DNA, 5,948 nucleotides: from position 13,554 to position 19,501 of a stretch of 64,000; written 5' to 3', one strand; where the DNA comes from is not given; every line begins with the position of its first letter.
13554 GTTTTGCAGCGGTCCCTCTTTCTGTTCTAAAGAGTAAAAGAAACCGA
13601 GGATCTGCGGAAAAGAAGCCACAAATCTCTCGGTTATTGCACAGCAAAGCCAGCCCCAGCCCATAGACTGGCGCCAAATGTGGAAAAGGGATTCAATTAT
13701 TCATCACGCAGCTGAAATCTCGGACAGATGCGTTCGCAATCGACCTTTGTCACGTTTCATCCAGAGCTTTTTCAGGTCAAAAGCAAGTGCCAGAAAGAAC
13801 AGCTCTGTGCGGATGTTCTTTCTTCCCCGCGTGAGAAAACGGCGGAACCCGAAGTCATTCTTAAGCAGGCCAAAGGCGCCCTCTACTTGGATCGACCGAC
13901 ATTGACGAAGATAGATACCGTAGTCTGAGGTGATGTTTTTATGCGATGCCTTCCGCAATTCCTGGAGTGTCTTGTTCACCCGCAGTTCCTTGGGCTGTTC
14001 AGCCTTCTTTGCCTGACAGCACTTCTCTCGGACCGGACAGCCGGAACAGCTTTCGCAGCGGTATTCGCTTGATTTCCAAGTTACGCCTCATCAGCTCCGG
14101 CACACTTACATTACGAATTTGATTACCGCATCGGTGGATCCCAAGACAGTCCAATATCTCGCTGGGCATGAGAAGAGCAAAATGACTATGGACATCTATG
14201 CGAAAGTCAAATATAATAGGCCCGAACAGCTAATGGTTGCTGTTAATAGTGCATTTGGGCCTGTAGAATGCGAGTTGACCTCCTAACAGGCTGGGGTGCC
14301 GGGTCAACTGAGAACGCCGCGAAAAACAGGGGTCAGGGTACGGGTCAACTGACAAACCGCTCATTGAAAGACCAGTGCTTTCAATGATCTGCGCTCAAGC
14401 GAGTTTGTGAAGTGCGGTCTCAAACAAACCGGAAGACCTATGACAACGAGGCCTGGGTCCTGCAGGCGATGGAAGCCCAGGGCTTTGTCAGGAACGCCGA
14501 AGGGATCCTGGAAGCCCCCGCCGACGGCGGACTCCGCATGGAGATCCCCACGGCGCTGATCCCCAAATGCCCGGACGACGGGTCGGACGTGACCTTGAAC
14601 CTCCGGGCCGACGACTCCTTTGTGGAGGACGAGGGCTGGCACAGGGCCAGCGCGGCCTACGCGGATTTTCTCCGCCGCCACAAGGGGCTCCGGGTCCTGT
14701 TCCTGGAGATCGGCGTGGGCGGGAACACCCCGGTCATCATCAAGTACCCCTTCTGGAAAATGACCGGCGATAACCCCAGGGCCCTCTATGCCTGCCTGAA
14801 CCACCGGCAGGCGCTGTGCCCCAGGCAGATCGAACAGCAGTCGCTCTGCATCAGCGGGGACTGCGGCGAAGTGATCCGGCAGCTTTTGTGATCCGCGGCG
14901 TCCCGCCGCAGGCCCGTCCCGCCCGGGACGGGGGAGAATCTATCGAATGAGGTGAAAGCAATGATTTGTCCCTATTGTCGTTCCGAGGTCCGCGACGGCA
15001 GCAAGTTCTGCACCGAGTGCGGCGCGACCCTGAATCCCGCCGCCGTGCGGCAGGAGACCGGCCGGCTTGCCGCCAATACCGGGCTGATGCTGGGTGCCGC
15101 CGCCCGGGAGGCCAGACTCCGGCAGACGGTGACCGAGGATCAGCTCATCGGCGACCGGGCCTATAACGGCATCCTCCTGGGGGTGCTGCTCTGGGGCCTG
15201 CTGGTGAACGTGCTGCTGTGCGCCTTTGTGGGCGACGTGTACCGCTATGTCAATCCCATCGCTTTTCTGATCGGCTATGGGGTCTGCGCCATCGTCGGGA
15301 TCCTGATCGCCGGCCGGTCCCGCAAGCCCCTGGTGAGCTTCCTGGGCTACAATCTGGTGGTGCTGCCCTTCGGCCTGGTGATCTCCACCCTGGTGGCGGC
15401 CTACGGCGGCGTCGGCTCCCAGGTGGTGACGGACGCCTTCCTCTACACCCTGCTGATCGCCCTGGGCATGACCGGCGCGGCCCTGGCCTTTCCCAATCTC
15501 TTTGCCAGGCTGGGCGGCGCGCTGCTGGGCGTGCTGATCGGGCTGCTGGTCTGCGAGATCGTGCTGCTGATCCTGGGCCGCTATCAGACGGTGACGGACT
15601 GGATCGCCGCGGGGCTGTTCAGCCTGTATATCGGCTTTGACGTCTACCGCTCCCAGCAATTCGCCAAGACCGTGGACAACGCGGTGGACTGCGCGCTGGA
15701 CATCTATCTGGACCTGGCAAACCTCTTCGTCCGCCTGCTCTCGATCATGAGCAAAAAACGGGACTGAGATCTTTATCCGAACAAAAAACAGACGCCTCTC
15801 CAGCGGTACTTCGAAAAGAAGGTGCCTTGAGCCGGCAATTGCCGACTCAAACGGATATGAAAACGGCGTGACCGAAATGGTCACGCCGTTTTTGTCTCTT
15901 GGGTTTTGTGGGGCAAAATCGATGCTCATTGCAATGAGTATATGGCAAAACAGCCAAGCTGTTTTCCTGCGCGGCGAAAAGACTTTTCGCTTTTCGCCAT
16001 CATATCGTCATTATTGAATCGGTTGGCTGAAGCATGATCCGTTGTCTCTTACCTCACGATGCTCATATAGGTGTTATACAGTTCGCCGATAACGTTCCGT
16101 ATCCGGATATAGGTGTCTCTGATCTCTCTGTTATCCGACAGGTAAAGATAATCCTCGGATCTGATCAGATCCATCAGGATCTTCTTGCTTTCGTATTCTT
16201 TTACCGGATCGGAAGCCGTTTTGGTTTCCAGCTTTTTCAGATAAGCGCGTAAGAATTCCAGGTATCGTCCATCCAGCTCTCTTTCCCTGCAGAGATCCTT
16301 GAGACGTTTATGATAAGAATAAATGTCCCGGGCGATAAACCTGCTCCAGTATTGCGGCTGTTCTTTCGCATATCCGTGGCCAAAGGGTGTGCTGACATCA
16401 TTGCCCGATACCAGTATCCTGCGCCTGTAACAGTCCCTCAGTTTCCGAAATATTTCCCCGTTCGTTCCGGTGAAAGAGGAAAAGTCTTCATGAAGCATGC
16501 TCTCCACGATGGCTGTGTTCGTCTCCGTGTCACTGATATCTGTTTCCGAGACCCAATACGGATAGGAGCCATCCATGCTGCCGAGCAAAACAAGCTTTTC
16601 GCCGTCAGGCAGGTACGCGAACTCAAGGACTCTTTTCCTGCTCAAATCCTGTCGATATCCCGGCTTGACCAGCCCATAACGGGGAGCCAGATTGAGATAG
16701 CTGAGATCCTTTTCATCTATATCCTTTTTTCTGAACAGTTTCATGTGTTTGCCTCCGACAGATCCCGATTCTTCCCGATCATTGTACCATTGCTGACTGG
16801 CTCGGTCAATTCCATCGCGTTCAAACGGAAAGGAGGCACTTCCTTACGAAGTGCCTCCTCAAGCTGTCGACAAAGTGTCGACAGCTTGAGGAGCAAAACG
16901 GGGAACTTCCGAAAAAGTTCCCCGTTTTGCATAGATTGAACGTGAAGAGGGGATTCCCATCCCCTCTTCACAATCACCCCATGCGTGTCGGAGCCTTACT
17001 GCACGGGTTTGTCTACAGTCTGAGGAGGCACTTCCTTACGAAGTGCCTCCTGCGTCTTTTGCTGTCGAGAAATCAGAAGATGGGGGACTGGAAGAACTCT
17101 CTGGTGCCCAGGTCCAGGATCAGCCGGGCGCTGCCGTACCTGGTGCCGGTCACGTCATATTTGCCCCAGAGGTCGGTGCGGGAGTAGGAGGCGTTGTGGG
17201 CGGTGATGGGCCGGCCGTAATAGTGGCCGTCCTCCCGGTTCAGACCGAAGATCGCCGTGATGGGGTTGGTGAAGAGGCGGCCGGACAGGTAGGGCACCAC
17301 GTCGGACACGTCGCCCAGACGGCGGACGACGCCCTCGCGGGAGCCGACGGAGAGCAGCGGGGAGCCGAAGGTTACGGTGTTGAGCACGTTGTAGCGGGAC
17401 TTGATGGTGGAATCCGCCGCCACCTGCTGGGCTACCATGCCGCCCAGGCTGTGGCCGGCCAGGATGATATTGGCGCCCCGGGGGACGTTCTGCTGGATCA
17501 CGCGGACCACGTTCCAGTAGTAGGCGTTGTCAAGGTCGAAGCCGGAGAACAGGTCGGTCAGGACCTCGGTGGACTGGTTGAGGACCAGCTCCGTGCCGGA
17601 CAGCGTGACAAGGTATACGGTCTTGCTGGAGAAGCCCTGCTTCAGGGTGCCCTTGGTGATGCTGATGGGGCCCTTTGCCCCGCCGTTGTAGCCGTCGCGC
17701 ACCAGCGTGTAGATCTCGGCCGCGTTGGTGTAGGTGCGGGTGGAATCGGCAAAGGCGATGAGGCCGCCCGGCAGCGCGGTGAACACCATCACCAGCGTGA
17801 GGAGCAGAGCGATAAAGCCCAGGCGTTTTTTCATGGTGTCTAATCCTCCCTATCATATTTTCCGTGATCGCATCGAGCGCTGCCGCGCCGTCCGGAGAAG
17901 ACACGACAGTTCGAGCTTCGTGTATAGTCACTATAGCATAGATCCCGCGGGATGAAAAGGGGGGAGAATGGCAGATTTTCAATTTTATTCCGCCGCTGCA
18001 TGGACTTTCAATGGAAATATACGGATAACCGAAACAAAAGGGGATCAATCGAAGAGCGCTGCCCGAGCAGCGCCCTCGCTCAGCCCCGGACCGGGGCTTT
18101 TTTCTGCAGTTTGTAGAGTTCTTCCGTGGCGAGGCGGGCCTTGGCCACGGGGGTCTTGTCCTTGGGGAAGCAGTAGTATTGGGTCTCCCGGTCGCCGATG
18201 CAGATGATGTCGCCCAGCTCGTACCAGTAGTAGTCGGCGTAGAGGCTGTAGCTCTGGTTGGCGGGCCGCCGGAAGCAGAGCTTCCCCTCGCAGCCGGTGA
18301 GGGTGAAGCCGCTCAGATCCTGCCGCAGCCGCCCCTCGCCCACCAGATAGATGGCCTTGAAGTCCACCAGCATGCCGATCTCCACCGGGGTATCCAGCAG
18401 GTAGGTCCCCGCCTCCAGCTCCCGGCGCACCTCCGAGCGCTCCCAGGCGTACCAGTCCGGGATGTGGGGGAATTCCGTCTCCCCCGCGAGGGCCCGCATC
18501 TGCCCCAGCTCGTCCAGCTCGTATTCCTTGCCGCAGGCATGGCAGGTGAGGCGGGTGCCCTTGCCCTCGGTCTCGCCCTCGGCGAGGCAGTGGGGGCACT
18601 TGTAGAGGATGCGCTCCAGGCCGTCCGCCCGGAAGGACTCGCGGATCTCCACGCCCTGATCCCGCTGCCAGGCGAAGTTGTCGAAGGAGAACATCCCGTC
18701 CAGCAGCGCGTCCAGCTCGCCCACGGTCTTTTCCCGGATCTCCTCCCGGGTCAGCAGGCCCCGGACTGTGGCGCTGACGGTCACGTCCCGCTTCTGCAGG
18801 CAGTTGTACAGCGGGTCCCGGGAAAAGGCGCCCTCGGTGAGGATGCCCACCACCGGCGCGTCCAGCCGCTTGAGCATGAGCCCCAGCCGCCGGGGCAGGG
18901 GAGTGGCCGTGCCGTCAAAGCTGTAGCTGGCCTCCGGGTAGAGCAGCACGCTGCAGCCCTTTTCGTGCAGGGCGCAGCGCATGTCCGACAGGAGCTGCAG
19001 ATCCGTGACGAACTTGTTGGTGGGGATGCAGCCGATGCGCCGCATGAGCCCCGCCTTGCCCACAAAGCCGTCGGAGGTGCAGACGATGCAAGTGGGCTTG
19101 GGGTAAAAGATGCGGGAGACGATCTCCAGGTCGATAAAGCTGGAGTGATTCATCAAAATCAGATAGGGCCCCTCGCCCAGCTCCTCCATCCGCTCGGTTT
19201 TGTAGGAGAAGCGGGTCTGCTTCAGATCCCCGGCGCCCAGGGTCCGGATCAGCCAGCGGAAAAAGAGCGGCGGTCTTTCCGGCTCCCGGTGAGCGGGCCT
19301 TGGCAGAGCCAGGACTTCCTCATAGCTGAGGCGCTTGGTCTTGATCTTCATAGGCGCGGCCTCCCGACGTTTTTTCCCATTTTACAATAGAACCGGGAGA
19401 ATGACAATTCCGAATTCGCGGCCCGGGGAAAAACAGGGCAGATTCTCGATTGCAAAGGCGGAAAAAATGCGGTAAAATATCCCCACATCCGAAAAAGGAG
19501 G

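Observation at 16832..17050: Hairpin-rich MITE-like element whose target-site duplication is an entire terminator stem-loop (copy A)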

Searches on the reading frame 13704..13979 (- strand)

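Call 13: search_protein_families(library=pfam, proteins=[window:13704-13979:-], max_evalue=0.01)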
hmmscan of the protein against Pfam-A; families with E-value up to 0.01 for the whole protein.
window:13704-13979:- (91 aa): 2 families
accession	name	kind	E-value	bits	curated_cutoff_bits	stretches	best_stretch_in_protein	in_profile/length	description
PF13751.12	DDE_Tnp_1_6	-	5.9e-14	52.9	25.1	1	2-73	54-125/125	Transposase DDE domain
PF01609.27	DDE_Tnp_1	-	0.00051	20.3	23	1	28-66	159-197/200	Transposase DDE domain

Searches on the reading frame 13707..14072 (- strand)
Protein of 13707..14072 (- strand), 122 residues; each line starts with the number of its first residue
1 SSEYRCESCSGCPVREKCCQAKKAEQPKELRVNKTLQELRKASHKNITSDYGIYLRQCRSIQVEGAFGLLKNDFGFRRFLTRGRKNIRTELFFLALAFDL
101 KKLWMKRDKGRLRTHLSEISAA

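Call 32: find_homologous_proteins(query=window:13707-14072:-, max_evalue=0.00001)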
Query seq(122 aa) (122 aa): 302 proteins with E <= 0.00001 among 308 candidates; the best 120 are listed.
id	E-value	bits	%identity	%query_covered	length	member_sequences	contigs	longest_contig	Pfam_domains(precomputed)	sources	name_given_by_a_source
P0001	9.1e-68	244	90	100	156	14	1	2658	PF13751.13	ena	-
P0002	4.9e-67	241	88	100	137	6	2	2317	PF13751.13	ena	-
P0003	7.5e-64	231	86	100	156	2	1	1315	PF13751.13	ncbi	-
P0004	1.3e-63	230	86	100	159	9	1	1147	PF13751.13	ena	-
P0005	5.0e-63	228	85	100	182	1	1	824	PF13751.13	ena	-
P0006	1.6e-61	223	86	98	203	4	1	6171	PF01609.28,PF13751.13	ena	-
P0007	2.8e-60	219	87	94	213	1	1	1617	PF01609.28,PF13751.13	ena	-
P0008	2.7e-57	210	76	100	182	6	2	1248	PF01609.28,PF13751.13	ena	-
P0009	1.0e-56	208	79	95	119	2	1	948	PF13751.13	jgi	jgi:hypothetical protein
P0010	1.8e-56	207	75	100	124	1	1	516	PF13751.13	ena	-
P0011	2.7e-56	207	76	100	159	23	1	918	PF13751.13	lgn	-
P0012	3.6e-56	206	75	100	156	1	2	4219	PF13751.13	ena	-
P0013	2.2e-55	204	77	100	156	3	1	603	PF13751.13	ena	-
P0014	2.6e-55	204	75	100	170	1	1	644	PF13751.13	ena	-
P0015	1.1e-53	198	74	100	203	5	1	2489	PF01609.28,PF13751.13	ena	-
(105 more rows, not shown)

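Call 33: find_encoding_contigs(protein=P0006, flank=4000, max_places=3)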
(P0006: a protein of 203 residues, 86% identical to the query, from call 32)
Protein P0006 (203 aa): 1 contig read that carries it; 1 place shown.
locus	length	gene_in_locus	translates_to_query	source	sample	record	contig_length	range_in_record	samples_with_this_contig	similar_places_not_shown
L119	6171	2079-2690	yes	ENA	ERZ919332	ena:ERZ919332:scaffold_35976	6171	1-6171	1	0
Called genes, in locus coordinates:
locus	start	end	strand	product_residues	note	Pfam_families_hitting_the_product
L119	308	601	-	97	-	-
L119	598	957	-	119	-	PF13560:HTH_31, PF01381:HTH_3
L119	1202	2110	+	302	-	PF05598:DUF772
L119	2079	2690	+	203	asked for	PF01609:DDE_Tnp_1 (weak), PF13751:DDE_Tnp_1_6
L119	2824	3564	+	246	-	PF00717:Peptidase_S24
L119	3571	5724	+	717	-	-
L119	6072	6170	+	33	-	?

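Call 34: find_encoding_contigs(protein=P0001, flank=3000, max_places=3)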
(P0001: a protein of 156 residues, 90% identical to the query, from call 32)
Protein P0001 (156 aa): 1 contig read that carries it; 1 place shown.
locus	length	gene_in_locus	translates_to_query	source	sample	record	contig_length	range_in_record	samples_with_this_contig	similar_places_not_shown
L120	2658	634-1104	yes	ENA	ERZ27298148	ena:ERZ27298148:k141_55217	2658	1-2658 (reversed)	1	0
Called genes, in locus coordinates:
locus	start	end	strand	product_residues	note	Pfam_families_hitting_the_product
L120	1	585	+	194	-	?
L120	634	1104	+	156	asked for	PF13751:DDE_Tnp_1_6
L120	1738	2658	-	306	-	?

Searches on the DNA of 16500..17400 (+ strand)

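Call 40: search_dna_similar(query=window:16859-17023:+, collection=plasmids, mode=distant, max_evalue=1, max_rows=30)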
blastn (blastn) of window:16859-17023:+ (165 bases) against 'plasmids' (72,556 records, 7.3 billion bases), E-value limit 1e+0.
No match.

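Call 41: search_dna_similar(query=window:16859-17023:+, collection=phages, mode=distant, max_evalue=1, max_rows=30)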
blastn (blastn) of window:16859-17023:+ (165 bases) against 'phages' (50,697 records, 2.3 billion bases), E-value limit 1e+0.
Records with a match: 2; places in all: 2; records where one place covers at least 80% of the query: 0.
Best place of each record, by identity: 90-95% 2.
By first word of the organism name: Gordonia 2.
By host as written in the record: Gordonia malaquae A448 2.
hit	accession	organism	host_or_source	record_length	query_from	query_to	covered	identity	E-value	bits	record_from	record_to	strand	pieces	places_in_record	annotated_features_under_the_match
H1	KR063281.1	Gordonia phage GMA2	Gordonia malaquae A448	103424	6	34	18%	93.1%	1e-2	45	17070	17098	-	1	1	hypothetical protein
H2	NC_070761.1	Gordonia phage GMA2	Gordonia malaquae A448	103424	6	34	18%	93.1%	1e-2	45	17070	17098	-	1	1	hypothetical protein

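Call 46: search_rna_families(source=window, start=16500, end=17400, threshold=evalue, max_evalue=1)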
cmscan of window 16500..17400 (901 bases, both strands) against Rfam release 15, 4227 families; matches with E-value up to 1: 5.
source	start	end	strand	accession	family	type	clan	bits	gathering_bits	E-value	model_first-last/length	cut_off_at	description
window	16855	16893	-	RF03743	MIR7696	Gene; miRNA;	-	28.1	83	0.0054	1-88/88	no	MIR7696 microRNA precursor family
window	16883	16978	+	RF02029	sraA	Gene; sRNA;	-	23.6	56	0.45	1-95/95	no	sraA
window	16857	16891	-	RF00639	mir-515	Gene; miRNA;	CL00096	23.3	68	0.061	1-87/87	no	mir-515 microRNA precursor family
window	16936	16977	-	RF03880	mir-1684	Gene; miRNA;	-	21.6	60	0.15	1-87/87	no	mir-1684 microRNA precursor family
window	16895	16978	+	RF01431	snoR135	Gene; snRNA; snoRNA; HACA-box;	-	19.7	45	0.25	1-143/143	no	small nucleolar RNA snoR135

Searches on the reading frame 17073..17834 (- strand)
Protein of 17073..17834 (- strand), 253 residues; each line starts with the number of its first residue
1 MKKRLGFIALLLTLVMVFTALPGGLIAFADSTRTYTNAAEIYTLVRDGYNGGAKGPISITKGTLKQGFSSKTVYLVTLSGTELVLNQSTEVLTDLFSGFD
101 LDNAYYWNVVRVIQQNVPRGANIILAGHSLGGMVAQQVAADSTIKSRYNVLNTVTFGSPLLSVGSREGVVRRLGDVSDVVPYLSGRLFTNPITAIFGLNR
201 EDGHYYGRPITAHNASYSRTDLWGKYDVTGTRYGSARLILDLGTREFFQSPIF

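Call 13: search_protein_families(library=pfam, proteins=[window:17073-17834:-], max_evalue=0.01)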
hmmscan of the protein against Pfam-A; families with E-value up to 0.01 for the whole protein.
window:17073-17834:- (253 aa): 6 families
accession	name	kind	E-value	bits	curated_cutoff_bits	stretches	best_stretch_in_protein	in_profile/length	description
PF07819.20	PGAP1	-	3.4e-05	24.2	24.3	1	112-160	82-129/233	PGAP1-like alpha/beta domain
PF01764.32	Lipase_3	-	3.5e-05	24.1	22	1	109-161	53-105/140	Lipase (class 3)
PF12697.13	Abhydrolase_6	-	3.8e-05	24.9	26.3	1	113-191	61-116/217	Alpha/beta hydrolase family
PF20408.4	Abhydrolase_11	-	0.0012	19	27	1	110-167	65-116/193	Alpha/beta hydrolase domain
PF00975.26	Thioesterase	-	0.0015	19.3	26.4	1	110-140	56-85/226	Thioesterase domain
PF12695.13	Abhydrolase_5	-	0.0064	16.7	27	0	110-142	46-78/164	Alpha/beta hydrolase family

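Call 49: find_encoding_contigs(protein=window:17073-17834:-, flank=2500, max_places=10)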
Protein window:17073-17834:- (253 aa): 23 contigs read that carry it; 4 places shown.
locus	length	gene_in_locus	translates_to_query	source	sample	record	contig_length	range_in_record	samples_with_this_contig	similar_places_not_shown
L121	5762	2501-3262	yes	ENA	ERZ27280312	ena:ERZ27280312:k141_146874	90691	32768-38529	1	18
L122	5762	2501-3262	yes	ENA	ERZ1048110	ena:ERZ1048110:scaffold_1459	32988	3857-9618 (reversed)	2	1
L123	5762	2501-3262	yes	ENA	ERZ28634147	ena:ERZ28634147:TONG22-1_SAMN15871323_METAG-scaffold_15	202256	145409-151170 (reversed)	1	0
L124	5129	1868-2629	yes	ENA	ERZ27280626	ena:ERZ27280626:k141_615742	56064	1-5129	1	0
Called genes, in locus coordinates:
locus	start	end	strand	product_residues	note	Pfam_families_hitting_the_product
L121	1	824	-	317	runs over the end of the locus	PF14378:PAP2_3 (weak), PF01569:PAP2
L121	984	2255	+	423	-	PF01553:Acyltransferase (weak)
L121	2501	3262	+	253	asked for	-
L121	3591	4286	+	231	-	-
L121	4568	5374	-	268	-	PF13240:Zn_Ribbon_1 (weak), PF01027:Bax1-I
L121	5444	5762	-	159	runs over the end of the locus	-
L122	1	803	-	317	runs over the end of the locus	PF14378:PAP2_3 (weak), PF01569:PAP2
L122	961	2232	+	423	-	PF01553:Acyltransferase (weak)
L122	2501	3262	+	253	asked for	-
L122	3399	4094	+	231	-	-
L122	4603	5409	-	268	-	PF13240:Zn_Ribbon_1, PF01027:Bax1-I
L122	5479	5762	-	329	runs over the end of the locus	-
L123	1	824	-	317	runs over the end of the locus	PF14378:PAP2_3 (weak), PF01569:PAP2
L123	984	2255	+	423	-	PF01553:Acyltransferase (weak)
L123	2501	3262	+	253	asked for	-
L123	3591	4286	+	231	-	-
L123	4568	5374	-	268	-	PF13240:Zn_Ribbon_1 (weak), PF01027:Bax1-I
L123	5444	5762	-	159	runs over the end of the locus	-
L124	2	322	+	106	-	?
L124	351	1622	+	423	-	PF01553:Acyltransferase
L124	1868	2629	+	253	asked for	-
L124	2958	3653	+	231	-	-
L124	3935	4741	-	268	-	PF13240:Zn_Ribbon_1 (weak), PF01027:Bax1-I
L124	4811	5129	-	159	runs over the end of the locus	-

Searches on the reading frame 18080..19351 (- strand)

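Call 13: search_protein_families(library=pfam, proteins=[window:18080-19351:-], max_evalue=0.01)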
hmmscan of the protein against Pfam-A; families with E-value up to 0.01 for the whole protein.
window:18080-19351:- (423 aa): 1 family
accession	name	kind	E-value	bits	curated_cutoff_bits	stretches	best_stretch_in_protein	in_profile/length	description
PF01553.26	Acyltransferase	-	1.1e-06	29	23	1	56-168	8-127/132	Acyltransferase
